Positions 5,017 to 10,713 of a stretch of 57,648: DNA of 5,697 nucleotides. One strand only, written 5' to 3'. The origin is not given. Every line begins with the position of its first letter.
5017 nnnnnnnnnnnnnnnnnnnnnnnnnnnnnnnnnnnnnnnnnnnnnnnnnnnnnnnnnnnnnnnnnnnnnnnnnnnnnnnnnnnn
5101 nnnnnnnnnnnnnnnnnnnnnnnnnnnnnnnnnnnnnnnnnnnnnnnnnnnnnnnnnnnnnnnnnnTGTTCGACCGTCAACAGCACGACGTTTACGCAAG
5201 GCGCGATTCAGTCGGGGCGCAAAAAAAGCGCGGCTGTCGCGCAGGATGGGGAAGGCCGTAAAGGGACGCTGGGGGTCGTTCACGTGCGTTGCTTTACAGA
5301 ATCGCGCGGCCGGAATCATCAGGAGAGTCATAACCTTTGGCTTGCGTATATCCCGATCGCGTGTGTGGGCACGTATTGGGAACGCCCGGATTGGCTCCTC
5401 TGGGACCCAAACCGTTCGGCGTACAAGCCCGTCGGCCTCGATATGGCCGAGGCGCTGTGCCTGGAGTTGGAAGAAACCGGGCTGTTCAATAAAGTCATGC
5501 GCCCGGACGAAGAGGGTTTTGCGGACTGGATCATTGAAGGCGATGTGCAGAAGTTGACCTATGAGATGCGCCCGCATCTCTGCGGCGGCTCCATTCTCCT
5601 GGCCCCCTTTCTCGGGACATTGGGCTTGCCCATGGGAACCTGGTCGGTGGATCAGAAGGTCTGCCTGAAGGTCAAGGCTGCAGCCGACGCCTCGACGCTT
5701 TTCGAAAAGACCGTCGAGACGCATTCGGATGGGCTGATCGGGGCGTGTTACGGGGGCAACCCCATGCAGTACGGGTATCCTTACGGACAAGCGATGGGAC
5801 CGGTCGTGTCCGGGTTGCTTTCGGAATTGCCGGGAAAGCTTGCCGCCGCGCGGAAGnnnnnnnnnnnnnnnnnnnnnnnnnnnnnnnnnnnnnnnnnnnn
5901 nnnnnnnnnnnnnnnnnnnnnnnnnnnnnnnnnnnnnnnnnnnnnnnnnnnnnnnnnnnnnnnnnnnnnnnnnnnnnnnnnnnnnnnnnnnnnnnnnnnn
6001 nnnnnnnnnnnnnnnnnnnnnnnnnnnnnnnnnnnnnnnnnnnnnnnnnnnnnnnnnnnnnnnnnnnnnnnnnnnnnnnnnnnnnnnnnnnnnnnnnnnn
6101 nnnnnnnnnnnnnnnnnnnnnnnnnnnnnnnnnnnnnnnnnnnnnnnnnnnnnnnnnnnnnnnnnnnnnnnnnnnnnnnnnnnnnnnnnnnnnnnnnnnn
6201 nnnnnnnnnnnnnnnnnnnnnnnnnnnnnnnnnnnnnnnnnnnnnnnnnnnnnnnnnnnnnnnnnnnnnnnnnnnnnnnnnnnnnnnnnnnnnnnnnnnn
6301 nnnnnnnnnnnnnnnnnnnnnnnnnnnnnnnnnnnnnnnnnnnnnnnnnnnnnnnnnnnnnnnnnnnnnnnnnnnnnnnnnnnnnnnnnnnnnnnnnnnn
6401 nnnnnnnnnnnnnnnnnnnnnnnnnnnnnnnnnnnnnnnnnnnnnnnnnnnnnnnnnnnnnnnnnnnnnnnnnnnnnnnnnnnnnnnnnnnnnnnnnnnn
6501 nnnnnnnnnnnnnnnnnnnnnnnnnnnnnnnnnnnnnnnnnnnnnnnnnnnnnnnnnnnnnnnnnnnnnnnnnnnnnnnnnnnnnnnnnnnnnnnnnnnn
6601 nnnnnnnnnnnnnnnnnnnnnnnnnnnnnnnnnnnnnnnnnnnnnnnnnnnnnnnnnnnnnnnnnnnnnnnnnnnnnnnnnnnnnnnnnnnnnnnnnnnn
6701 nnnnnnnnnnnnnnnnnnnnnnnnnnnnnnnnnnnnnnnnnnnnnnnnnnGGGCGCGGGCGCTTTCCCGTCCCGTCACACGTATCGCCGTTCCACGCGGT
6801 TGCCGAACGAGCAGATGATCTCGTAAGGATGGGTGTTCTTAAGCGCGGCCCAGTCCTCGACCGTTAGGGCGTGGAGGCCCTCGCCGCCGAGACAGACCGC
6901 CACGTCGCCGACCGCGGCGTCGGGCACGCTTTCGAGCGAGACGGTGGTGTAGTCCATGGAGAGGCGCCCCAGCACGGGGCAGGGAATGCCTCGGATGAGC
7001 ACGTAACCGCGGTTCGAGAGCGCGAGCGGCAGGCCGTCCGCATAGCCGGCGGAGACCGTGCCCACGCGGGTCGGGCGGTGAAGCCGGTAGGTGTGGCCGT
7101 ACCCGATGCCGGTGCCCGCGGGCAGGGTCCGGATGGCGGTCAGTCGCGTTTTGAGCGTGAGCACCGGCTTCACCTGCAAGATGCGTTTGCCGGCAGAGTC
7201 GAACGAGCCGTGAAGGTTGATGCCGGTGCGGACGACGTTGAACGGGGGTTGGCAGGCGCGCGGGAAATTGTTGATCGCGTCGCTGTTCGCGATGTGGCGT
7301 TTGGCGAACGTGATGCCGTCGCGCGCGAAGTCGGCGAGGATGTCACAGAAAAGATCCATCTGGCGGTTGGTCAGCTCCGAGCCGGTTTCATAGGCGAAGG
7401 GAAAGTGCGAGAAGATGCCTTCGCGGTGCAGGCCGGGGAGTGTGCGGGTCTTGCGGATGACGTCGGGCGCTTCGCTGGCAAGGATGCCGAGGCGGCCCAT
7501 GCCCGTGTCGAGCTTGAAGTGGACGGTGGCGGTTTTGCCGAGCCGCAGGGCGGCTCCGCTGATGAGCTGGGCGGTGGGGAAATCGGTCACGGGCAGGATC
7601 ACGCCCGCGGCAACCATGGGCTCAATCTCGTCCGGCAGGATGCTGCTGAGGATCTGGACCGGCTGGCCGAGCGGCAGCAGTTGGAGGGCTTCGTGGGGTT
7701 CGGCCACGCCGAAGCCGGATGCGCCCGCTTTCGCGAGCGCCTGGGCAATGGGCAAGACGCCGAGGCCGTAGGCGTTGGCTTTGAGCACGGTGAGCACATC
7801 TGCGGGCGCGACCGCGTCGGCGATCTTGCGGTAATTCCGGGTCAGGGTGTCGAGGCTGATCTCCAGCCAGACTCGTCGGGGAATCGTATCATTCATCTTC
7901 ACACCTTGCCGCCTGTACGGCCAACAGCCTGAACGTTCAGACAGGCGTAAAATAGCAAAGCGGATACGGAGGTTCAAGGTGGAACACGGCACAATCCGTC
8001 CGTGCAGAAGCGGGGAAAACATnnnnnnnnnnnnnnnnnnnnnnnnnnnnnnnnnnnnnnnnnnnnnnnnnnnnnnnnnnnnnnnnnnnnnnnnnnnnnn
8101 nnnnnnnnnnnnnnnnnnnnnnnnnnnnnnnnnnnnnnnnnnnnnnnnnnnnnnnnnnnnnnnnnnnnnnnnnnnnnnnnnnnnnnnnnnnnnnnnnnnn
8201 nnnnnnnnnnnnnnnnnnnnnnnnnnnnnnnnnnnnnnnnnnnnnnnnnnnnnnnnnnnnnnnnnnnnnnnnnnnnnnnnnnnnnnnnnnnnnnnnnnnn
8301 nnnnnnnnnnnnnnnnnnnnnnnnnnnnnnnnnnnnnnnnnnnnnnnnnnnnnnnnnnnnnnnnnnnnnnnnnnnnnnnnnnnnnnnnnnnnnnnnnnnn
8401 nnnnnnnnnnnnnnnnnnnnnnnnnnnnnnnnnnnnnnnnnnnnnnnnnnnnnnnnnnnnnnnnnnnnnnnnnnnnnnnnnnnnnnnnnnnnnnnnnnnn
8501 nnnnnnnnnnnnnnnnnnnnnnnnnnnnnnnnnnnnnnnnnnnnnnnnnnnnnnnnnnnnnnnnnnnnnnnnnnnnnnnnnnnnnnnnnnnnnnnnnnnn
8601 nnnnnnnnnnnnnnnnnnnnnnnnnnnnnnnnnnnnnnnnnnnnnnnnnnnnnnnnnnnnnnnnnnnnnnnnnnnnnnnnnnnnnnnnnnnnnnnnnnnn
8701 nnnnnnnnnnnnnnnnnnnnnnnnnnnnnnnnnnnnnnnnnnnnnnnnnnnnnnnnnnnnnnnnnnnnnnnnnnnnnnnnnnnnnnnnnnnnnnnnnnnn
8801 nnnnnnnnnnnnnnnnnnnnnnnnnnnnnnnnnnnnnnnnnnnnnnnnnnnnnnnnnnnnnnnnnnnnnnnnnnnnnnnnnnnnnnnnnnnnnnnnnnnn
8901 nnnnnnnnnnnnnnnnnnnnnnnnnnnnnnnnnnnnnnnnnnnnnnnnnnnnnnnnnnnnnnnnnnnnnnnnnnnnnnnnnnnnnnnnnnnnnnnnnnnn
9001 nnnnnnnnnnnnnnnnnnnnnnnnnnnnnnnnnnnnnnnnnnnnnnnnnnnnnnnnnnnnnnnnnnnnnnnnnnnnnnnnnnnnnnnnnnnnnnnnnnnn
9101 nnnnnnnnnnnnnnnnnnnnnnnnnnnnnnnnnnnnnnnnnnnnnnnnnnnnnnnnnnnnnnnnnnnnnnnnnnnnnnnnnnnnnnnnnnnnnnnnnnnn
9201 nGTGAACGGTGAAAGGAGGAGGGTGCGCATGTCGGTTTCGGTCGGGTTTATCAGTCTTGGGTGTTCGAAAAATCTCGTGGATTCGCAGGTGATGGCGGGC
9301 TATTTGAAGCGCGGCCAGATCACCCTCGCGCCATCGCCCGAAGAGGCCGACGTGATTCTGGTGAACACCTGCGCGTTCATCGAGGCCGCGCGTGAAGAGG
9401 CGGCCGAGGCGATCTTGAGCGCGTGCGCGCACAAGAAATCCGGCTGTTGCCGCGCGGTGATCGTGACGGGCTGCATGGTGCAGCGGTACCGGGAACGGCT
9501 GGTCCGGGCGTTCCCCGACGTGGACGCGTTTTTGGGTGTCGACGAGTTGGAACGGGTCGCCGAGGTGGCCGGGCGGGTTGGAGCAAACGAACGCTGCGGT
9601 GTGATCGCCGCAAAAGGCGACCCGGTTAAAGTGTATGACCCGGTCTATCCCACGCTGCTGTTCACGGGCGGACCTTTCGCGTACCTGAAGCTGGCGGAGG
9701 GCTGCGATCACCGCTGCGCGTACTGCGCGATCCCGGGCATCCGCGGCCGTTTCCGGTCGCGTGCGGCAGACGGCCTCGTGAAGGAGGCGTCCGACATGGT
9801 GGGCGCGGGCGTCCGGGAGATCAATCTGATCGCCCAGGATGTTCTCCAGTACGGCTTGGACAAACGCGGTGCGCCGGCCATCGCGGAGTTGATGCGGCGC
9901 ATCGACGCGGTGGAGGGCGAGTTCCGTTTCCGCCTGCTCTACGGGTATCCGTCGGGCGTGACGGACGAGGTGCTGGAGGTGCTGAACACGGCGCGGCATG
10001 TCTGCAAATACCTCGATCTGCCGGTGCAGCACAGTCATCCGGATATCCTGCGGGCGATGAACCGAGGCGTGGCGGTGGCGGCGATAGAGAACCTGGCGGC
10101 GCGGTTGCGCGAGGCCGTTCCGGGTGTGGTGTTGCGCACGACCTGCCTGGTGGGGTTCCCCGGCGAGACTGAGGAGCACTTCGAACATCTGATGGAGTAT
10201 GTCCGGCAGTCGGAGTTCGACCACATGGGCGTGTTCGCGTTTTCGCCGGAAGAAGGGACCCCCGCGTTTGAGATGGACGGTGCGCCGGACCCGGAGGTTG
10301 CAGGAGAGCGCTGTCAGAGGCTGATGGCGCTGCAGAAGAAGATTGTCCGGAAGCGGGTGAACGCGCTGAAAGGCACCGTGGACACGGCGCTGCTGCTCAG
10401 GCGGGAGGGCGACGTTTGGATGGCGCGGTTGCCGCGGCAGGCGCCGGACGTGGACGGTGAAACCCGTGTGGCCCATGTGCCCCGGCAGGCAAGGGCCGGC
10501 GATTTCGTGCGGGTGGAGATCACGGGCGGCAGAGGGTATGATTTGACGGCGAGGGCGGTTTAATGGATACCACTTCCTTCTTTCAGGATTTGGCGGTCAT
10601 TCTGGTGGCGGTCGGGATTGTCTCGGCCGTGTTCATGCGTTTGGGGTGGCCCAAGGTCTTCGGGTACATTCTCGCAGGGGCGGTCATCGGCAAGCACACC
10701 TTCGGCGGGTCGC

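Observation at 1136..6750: Envelope module: transmembrane Ser/Thr kinase with periplasmic DUF4384-like domain next to a lipoprotein-anchored caspase-fold protease and two paralogous small lipoproteins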

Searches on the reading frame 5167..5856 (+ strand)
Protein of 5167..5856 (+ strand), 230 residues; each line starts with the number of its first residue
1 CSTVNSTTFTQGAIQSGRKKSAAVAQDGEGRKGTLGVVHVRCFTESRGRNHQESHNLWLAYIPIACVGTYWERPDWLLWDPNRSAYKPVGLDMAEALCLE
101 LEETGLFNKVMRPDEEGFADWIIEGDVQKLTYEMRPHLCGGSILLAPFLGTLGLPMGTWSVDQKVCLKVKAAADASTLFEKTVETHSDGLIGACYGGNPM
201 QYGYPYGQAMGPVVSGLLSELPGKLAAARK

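Call 34: search_solved_structures(query=A2, max_evalue=10, show_alignments=1)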
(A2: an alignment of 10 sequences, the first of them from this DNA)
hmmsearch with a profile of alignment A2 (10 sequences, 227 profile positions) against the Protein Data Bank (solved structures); distinct sequences matched with E-value up to 10: 5.
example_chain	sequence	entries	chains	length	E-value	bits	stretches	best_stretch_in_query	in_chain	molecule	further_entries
7zm7_b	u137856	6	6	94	0.27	13.7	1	128-185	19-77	Subunit NDUFC2 of NADH-ubiquinone oxidoreductase (Complex I)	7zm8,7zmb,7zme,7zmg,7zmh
7ofz_A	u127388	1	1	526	1.6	11.2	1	77-111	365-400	ABC-type transport system, periplasmic component, involved in antimicrobial peptide resist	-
7og0_A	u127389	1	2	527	1.6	11.2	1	77-111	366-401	ABC-type transport system, periplasmic component, involved in antimicrobial peptide resist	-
7ofw_A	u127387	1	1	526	1.6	11.2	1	77-111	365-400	ABC-type transport system, periplasmic component, involved in antimicrobial peptide resist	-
8tv8_A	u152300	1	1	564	1.8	11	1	77-111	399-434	ABC-type transport system, periplasmic component, involved in antimicrobial peptide resist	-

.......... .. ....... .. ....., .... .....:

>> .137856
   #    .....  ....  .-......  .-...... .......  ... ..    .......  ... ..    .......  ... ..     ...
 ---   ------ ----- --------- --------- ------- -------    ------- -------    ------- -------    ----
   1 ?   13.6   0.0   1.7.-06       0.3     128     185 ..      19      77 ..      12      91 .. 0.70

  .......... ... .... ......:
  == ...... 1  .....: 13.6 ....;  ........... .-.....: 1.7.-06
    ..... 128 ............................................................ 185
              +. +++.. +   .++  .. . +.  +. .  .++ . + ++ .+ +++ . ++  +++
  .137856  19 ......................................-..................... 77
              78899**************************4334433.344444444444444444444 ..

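Call 36: search_protein_families(library=pfam, alignment_id=A2, max_evalue=10)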
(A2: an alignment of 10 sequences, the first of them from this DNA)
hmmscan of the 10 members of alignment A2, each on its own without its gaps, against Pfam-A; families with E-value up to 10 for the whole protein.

A. member 1, seq(230 aa): 0 families

B. families by the number of members that match (of 10 scanned): 3 families
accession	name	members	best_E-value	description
PF04052.18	TolB_N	2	0.016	TolB amino-terminal domain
PF14366.11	DUF4410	1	0.058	Domain of unknown function (DUF4410)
PF00686.25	CBM_20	1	0.12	Starch binding domain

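Call 44: find_related_loci(query=A2, collection=metagenome_contigs, flank=10000)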
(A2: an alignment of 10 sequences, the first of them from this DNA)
Query A2 (230 aa) in metagenome_contigs; peptide patterns used: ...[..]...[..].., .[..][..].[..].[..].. (x = any residue, [..] = any of these).
56 stretches matched a pattern; 13 encode a relative of the query (tblastn E <= 1e-3); 13 distinct loci.
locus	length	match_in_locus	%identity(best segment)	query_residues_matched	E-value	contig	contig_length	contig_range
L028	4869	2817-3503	91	1-230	1e-145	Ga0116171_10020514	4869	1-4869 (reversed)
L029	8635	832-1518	89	1-230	1e-140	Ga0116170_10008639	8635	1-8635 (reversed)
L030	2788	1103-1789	85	1-230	2e-141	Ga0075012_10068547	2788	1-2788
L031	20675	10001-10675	54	1-225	3e-82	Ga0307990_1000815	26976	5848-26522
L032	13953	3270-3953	54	1-225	2e-81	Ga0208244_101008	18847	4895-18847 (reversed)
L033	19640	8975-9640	51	1-224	2e-75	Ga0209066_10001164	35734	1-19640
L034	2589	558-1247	50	1-228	5e-74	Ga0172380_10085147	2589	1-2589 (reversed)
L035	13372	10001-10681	46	1-229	1e-67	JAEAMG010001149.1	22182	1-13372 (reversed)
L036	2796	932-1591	43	1-221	7e-64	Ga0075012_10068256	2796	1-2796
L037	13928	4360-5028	39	1-226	1e-41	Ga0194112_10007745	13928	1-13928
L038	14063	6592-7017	49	1-221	9e-28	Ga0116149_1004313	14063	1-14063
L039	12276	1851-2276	49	1-221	9e-28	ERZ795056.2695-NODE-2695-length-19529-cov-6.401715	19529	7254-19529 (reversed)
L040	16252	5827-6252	49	1-221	9e-28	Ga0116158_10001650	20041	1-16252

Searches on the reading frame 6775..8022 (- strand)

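Call 59: search_protein_families(library=pfam, proteins=[window:6775-8022:-], max_evalue=0.00001)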
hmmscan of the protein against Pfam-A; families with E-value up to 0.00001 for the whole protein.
window:6775-8022:- (415 aa): 2 families
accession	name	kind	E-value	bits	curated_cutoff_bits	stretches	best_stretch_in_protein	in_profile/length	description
PF01168.26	Ala_racemase_N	-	2.7e-50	171.6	24.1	1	55-272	1-217/220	Alanine racemase, N-terminal domain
PF00842.27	Ala_racemase_C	-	1.3e-40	138.3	25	1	287-414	1-127/127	Alanine racemase, C-terminal domain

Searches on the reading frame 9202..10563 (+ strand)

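Call 59: search_protein_families(library=pfam, proteins=[window:9202-10563:+], max_evalue=0.00001)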
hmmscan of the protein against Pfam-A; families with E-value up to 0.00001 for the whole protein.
window:9202-10563:+ (453 aa): 3 families
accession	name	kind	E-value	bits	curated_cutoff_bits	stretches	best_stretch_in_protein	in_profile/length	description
PF00919.26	UPF0004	-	1e-24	86.9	27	1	15-112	3-98/98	Uncharacterized protein family UPF0004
PF04055.27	Radical_SAM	-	3.7e-21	76.4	29.5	1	164-333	3-165/166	Radical SAM superfamily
PF18693.7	TRAM_2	-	2.8e-12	47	27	1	400-453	11-63/63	TRAM domain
